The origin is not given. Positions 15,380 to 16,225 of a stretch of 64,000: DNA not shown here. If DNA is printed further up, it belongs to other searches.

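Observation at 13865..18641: Complete dTTP-synthesis operon with two tandem paralogous phage-T4-Dnk-like dNMP kinases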

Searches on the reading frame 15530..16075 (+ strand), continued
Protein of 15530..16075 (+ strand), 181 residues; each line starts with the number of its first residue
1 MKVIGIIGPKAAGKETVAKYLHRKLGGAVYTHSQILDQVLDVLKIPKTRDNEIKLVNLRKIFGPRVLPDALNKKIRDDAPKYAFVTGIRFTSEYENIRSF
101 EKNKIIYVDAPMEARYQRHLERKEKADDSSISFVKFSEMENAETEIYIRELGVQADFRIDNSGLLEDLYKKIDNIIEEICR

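Call 27: search_protein_representatives(alignment_id=A2)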
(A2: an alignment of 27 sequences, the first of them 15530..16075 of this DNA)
Query: 27 sequences, 181 profile positions. Proteins with E-value up to 0.001 (for the whole library): 11026; up to 1e-10: 3508; up to 1e-30: 404. The best 150 are listed.
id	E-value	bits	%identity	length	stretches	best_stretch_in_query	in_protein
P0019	3.7e-73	261.5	-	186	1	1-179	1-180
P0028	6.6e-67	241.1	-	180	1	1-179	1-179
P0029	3.6e-66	238.7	-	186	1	2-180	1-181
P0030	5.8e-62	225.0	-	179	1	1-179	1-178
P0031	2.5e-61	222.9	-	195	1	2-180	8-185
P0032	1.4e-56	207.4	-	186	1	2-179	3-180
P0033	1.5e-54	200.8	-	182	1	2-178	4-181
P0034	2.0e-54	200.4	-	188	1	2-177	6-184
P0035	2.4e-54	200.1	-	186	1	2-179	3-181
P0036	3.3e-54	199.7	-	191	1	2-175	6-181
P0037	4.6e-54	199.2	-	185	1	2-179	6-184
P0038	9.9e-54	198.2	-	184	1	2-180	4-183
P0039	1.2e-53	197.9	-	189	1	2-179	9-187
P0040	3.7e-53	196.3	-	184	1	2-179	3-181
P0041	1.2e-52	194.7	-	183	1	2-179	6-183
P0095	2.5e-47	177.3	-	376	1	2-176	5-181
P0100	3.9e-47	176.6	-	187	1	1-180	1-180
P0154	1.8e-43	164.8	-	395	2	4-179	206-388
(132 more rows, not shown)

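Call 30: fold_search(model_id=the predicted structure, library=pdb)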
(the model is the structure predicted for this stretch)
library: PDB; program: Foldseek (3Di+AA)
matches with E <= 10: 1398; with E <= 0.001: 348
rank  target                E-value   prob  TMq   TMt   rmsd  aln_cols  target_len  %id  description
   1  3lw7_B                3.0e-10  1.00  0.78  0.83   2.9       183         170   22  The Crystal Structure of an Adenylate kinase-related protein bound to AMP from sulfolobus solfataricus to 2.3A (released 2010-03-09)
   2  3lw7_A                4.1e-10  1.00  0.80  0.85   2.6       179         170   21  The Crystal Structure of an Adenylate kinase-related protein bound to AMP from sulfolobus solfataricus to 2.3A (released 2010-03-09)
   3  3h0k_A                1.6e-09  1.00  0.80  0.84   3.0       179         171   21  Crystal structure of an adenylated kinase related protein from sulfolobus solfataricus to 3.25a (released 2009-04-21)
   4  3h0k_B                9.8e-09  1.00  0.79  0.84   2.9       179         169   21  Crystal structure of an adenylated kinase related protein from sulfolobus solfataricus to 3.25a (released 2009-04-21)
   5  1uke                  1.3e-08  1.00  0.73  0.69   4.7       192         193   21  UMP/CMP KINASE FROM SLIME MOLD (released 1998-04-29)
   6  8dv0                  2.7e-08  1.00  0.65  0.62   5.2       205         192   22  Crystal Structure of a Dephospho-CoA kinase from Rickettsia felis (released 2022-09-28)
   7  5ukd                  7.9e-08  1.00  0.65  0.61   5.7       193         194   20  PH INFLUENCES FLUORIDE COORDINATION NUMBER OF THE ALFX PHOSPHORYL TRANSFER TRANSITION STATE ANALOG (released 1999-08-14)
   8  2if2_A                8.4e-08  1.00  0.68  0.64   4.4       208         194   24  Crystal Structure of the Putative Dephospho-CoA Kinase from Aquifex aeolicus, Northeast Structural Genomics Target QR7 (released 2006-10-03)
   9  2ukd                  2.0e-07  1.00  0.71  0.68   4.8       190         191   21  UMP/CMP KINASE FROM SLIME MOLD COMPLEXED WITH ADP, CMP (released 1998-05-20)
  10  2c95_B                2.2e-07  1.00  0.66  0.62   5.1       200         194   15  Structure of adenylate kinase 1 in complex with P1,P4-di(adenosine) tetraphosphate (released 2007-02-20)
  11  2if2_C                3.6e-07  1.00  0.64  0.70   5.2       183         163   26  Crystal Structure of the Putative Dephospho-CoA Kinase from Aquifex aeolicus, Northeast Structural Genomics Target QR7 (released 2006-10-03)
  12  2bwj_B                4.3e-07  1.00  0.70  0.66   5.7       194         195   18  Structure of adenylate kinase 5 (released 2005-07-21)
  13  4ttp                  4.3e-07  1.00  0.65  0.60   5.1       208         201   17  Crystal structure of Legionella pneumophila dephospho-CoA kinase in apo-form (released 2014-12-10)
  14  8sbo_A                7.2e-07  1.00  0.62  0.57   5.2       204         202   16  Crystal Structure of Dephospho-CoA kinase from Klebsiella aerogenes (P21 Form 2) (released 2023-04-12)
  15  2bwj_E                8.7e-07  1.00  0.67  0.65   5.9       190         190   18  Structure of adenylate kinase 5 (released 2005-07-21)
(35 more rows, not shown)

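Call 31: search_protein_families(library=phrogs, proteins=[window:15530-16075:+], max_evalue=0.01)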
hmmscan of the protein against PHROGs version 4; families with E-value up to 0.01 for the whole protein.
window:15530-16075:+ (181 aa): 3 families
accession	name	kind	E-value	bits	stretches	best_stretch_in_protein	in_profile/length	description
phrog_139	-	other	3e-18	67.3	2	59-179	165-263/342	deoxynucleoside monophosphate kinase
phrog_10255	-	other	1.1e-07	32.8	1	1-173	1-187/230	kinase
phrog_1815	-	other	0.0021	19.3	0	101-178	112-180/197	guanylate kinase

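Call 32: search_dna_similar(query=window:15530-16075:+, collection=phages, mode=protein, max_evalue=0.001, max_rows=20)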
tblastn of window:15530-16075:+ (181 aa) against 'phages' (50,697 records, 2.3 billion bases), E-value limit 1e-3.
Records with a match: 10; places in all: 10; records where one place covers at least 80% of the query: 10.
Best place of each record, by identity: <60% 10.
By first word of the organism name: Bacillus 10.
By host as written in the record: Bacillus cereus BtB2-4 2; Bacillus cereus 2; Bacillus cereus JCM 2152 2; Bacillus cereus ATCC 14579 2; Bacillus thuringiensis strain ATCC10792 1; Bacillus thuringiensis kurstaki 1.
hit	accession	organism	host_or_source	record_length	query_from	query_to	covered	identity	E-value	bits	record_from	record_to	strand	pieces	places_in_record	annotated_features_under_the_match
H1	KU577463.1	Bacillus phage Deep Blue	Bacillus cereus BtB2-4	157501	4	179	97%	33.2%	3e-9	61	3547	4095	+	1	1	hypothetical protein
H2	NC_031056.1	Bacillus phage Deep Blue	Bacillus cereus BtB2-4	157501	4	179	97%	33.2%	3e-9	61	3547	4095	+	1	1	hypothetical protein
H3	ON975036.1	Bacillus phage Thurquoise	Bacillus thuringiensis strain ATCC10792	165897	4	179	97%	32.7%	3e-8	58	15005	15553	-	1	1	deoxynucleoside monophosphate kinase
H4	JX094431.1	Bacillus phage vB_BceM_Bc431v3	Bacillus cereus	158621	4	179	97%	31.0%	6e-6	51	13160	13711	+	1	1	orf022: hypothetical protein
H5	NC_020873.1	Bacillus phage vB_BceM_Bc431v3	Bacillus cereus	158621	4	179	97%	31.0%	6e-6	51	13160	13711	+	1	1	orf022: hypothetical protein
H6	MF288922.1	Bacillus phage Janet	Bacillus thuringiensis kurstaki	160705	1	179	99%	29.8%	5e-4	45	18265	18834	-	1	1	dephospho-CoA kinase | hypothetical protein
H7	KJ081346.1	Bacillus phage BCP8-2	Bacillus cereus JCM 2152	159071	4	179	97%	29.7%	1e-3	45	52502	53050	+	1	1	putative deoxynucleoside monophosphate kinase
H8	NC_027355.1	Bacillus phage BCP8-2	Bacillus cereus JCM 2152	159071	4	179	97%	29.7%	1e-3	45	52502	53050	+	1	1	putative deoxynucleoside monophosphate kinase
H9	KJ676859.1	Bacillus phage JBP901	Bacillus cereus ATCC 14579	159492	4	179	97%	29.7%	1e-3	45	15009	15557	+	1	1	putative deoxynucleoside monophosphate kinase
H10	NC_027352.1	Bacillus phage JBP901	Bacillus cereus ATCC 14579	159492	4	179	97%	29.7%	1e-3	45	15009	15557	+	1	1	putative deoxynucleoside monophosphate kinase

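Call 35: find_related_loci(query=A4, collection=genome_contigs, flank=5000)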
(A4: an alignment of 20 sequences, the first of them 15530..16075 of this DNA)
Query A4 (181 aa) in genome_contigs; peptide patterns used: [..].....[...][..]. (x = any residue, [..] = any of these).
32 stretches matched a pattern; 5 encode a relative of the query (tblastn E <= 1e-3); 5 distinct loci.
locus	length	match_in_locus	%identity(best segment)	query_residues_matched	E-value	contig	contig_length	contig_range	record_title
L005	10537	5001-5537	47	1-178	6e-54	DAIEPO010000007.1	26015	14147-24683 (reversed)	MAG TPA_asm: bacterium isolate clean1170 NODE_7_length_26015_cov_4.396137, whole genome shotgun sequence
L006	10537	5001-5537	45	1-178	9e-52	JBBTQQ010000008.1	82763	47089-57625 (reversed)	MAG: Patescibacteria group bacterium isolate H41-bin257_1 H41_bin257_1_000000000008, whole genome shotgun sequence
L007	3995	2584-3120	45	1-178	9e-52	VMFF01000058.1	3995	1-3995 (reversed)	MAG: Candidatus Doudnabacteria bacterium Gr01-1014_77 G01um101477_scaffold_10476, whole genome shotgun sequence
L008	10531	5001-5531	46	1-177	6e-50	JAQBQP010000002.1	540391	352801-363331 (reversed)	MAG: Candidatus Doudnabacteria bacterium isolate RYN_376 scaffold_1256096, whole genome shotgun sequence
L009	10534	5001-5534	46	1-177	1e-48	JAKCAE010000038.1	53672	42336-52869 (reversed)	MAG: bacterium isolate WY4.bin85 NODE_667_length_53672_cov_2.197031, whole genome shotgun sequence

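Call 39: get_annotated_region(hit=H1, flank=6000)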
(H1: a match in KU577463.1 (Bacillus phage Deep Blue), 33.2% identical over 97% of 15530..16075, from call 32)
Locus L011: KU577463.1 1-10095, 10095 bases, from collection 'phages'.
description: Bacillus phage Deep Blue, complete genome.
organism: Bacillus phage Deep Blue (NCBI taxid 1792245)
taxonomy: Viruses; Duplodnaviria; Heunggongvirae; Uroviricota; Caudoviricetes; Herelleviridae; Bastillevirinae; Caeruleovirus; Caeruleovirus deepblue
host: Bacillus cereus BtB2-4; source: -; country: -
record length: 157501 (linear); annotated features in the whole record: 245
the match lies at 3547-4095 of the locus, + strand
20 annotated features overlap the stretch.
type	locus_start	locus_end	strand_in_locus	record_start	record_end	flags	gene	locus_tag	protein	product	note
CDS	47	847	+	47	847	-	-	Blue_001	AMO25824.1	hypothetical protein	-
CDS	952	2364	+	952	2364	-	-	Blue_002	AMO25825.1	PcfJ-like protein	-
CDS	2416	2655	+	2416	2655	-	-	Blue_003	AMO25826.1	hypothetical protein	-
CDS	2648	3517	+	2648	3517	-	-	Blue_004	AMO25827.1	thymidylate synthase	ts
CDS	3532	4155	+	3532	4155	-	-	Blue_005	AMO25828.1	hypothetical protein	-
CDS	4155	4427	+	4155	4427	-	-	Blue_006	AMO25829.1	hypothetical protein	putative membrane protein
CDS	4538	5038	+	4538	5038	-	-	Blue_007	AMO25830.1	dihydrofolate reductase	dhfr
CDS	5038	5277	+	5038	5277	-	-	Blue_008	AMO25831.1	hypothetical protein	-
CDS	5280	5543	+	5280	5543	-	-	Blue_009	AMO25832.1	hypothetical protein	-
CDS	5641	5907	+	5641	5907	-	-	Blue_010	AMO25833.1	hypothetical protein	-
CDS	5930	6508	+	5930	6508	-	-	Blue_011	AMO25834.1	hypothetical protein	-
CDS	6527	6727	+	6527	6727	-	-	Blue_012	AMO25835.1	hypothetical protein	-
CDS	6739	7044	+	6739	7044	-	-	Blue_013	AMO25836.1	hypothetical protein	-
CDS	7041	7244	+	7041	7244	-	-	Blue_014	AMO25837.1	hypothetical protein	-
CDS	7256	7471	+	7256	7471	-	-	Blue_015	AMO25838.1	hypothetical protein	-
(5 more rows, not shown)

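Call 42: search_protein_families(library=phrogs, proteins=[L011:3532-4155:+], max_evalue=0.001)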
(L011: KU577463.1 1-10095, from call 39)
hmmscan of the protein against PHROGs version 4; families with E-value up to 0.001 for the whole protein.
L011:3532-4155:+ (207 aa): 3 families
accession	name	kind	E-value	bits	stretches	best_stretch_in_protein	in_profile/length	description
phrog_139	-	other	1.8e-55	189.7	1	1-202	81-277/342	deoxynucleoside monophosphate kinase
phrog_1815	-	other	6.8e-05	24.2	0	104-186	94-179/197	guanylate kinase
phrog_7868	-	unknown function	0.00059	20.8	1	114-178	54-119/174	-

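Call 45: fold_search(model_id=the predicted structure, library=viral)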
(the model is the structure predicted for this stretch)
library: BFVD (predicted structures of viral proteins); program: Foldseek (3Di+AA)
matches with E <= 10: 778; with E <= 0.001: 135
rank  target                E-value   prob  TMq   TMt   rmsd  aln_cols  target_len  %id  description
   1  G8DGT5                4.5e-11  1.00  0.83  0.48   2.5       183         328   23  (no name in the UniProt tables at hand)
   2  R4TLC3                5.3e-10  1.00  0.77  0.57   2.5       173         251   22  (no name in the UniProt tables at hand)
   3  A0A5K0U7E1            1.9e-07  1.00  0.72  0.46   4.9       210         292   18  Monophosphate kinase [Yasminevirus sp. GU-2018]
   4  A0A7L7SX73            2.3e-07  1.00  0.77  0.72   2.9       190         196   18  (no name in the UniProt tables at hand)
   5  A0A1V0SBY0            3.3e-07  1.00  0.67  0.46   3.9       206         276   22  Deoxynucleoside monophosphate kinase [Catovirus CTV1]
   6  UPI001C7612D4         3.8e-07  1.00  0.76  0.57   3.6       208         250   17  (no name look-up for this kind of identifier)
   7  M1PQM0                4.0e-07  1.00  0.69  0.56   5.6       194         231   21  (no name in the UniProt tables at hand)
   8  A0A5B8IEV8            4.3e-07  1.00  0.58  0.56   5.7       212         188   18  Phosphomevalonate kinase [Mimiviridae sp. ChoanoV1]
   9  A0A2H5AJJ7            4.9e-07  1.00  0.68  0.57   4.3       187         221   18  ORF77 [black bullhead herpesvirus]
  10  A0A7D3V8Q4            5.6e-07  1.00  0.69  0.64   4.8       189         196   20  Adenylate kinase/UMP-CMP kinase [Fadolivirus FV1/VV64]
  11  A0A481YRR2            7.1e-07  1.00  0.72  0.75   4.2       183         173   17  Deoxynucleotide monophosphate kinase [Marseillevirus LCMAC101]
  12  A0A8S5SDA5            9.2e-07  1.00  0.75  0.77   4.0       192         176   18  Deoxynucleoside monophosphate kinase [Siphoviridae sp. ctnpt50]
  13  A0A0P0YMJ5            9.2e-07  1.00  0.63  0.67   4.0       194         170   18  (no name in the UniProt tables at hand)
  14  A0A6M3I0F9            9.8e-07  1.00  0.62  0.53   8.0       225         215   17  (no name in the UniProt tables at hand)
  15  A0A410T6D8            1.2e-06  1.00  0.60  0.54   6.1       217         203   16  (no name in the UniProt tables at hand)
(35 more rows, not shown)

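Call 49: find_encoding_contigs(protein=P0095, flank=5000, max_places=3)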
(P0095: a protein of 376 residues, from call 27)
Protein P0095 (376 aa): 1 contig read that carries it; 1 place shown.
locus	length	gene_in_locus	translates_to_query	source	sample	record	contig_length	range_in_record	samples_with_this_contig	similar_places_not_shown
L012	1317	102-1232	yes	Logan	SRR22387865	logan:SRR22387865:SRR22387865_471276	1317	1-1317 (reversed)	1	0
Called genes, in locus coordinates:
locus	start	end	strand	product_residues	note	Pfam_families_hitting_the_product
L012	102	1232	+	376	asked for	PF00692:dUTPase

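Call 50: find_encoding_contigs(protein=P0154, flank=5000, max_places=3)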
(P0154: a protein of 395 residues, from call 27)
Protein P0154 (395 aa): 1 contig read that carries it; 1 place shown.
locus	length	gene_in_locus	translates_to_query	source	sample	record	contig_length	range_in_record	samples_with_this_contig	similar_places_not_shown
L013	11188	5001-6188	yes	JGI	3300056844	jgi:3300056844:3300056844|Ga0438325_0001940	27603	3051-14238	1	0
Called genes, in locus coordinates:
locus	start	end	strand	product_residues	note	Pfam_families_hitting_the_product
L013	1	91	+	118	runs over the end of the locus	-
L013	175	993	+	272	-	PF13338:AbiEi_4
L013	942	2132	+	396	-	PF08843:AbiEii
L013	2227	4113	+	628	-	PF03485:Arg_tRNA_synt_N, PF00750:tRNA-synt_1d, PF05746:DALR_1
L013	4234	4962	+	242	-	PF00696:AA_kinase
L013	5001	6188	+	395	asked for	PF13207:AAA_17, PF13238:AAA_18 (weak), PF13671:AAA_33 (faint), PF13207:AAA_17 (weak), PF13238:AAA_18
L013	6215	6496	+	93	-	-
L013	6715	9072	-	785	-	PF01326:PPDK_N, PF00391:PEP-utilizers, PF02896:PEP-utilizers_C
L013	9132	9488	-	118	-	-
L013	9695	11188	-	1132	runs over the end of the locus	PF04997:RNA_pol_Rpb1_1, PF00623:RNA_pol_Rpb1_2, PF04983:RNA_pol_Rpb1_3, PF05000:RNA_pol_Rpb1_4, PF04998:RNA_pol_Rpb1_5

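Call 64: find_encoding_contigs(protein=P0034, flank=5000, max_places=2)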
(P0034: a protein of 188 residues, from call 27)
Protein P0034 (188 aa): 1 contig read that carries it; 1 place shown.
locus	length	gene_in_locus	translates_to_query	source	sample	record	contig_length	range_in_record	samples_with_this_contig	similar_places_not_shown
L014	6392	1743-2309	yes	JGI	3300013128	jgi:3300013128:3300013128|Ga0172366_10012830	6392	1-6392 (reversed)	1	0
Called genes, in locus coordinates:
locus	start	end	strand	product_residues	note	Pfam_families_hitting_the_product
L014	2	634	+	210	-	?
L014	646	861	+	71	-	-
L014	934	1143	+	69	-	-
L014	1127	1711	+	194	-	PF00383:dCMP_cyt_deam_1, PF14437:MafB19-deam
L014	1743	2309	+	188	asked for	PF21448:DNMK (faint), PF13207:AAA_17 (faint), PF13238:AAA_18 (weak)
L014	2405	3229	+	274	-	PF00303:Thymidylat_synt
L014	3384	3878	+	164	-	PF00186:DHFR_1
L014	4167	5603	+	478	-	PF02934:GatB_N, PF02637:GatB_Yqey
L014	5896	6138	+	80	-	-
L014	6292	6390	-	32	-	?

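Call 65: find_encoding_contigs(protein=P0038, flank=5000, max_places=2)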
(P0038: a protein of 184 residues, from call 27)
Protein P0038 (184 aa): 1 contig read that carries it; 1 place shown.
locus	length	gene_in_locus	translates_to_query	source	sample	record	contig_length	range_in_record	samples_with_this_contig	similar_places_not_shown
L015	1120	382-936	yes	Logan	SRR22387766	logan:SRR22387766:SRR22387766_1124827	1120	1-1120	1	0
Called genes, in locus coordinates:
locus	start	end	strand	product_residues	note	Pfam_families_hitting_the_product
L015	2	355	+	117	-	?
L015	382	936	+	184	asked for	PF01121:CoaE (faint), PF13238:AAA_18, PF13671:AAA_33 (weak), PF13207:AAA_17 (weak)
